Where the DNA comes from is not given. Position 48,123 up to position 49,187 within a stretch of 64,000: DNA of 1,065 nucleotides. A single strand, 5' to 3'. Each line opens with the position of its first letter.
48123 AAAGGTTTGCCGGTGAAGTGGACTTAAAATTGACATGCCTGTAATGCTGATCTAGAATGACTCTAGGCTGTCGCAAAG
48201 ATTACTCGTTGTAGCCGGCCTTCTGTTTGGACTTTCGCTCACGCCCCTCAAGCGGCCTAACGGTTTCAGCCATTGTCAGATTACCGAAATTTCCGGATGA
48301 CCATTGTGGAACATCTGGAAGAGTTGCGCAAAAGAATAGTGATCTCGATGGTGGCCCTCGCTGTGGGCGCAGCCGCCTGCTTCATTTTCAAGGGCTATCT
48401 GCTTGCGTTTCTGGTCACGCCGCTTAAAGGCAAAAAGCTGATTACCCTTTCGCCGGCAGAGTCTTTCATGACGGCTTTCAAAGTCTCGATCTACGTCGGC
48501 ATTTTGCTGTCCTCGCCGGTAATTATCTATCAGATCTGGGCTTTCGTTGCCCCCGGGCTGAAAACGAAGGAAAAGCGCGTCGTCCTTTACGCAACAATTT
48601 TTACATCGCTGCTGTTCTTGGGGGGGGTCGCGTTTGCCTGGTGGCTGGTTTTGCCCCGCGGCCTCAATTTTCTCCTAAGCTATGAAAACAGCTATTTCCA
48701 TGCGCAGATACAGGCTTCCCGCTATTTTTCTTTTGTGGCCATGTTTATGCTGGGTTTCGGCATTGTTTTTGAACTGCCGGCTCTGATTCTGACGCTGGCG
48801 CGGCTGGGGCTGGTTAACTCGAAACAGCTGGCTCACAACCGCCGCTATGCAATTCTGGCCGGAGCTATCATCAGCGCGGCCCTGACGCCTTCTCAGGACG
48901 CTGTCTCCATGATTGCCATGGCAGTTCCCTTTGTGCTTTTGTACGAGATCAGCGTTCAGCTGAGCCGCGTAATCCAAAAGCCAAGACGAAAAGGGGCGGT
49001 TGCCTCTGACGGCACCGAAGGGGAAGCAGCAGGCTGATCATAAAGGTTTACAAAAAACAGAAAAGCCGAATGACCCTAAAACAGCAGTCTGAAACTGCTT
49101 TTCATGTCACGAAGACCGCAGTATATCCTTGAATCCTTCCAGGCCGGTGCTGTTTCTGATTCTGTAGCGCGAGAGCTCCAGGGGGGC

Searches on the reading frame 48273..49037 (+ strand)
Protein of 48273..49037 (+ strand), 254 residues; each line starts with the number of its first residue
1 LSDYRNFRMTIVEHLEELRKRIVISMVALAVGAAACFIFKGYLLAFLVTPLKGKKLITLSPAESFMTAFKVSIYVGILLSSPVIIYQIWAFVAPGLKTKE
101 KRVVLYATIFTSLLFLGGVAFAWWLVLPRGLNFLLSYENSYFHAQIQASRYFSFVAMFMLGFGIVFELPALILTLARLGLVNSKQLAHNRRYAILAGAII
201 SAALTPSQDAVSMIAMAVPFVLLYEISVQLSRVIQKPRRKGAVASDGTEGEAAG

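Call 70: search_protein_families(library=ncbifam, proteins=[window:48273-49037:+], max_evalue=1e-15)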
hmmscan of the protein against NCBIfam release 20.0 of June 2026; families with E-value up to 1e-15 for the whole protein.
window:48273-49037:+ (254 aa): 3 families
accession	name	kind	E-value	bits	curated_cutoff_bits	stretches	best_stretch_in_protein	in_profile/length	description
TIGR00945.1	tatC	equivalog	2e-63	214.2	132.7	1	11-224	1-215/215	twin-arginine translocase subunit TatC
TIGR01912.1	TatC-Arch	equivalog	2e-42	145.5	192.6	1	14-236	5-234/234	Sec-independent protein translocase TatC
NF008174.0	PRK10921.1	equivalog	1.4e-39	136.2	432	1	11-242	9-244/258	Sec-independent protein translocase subunit TatC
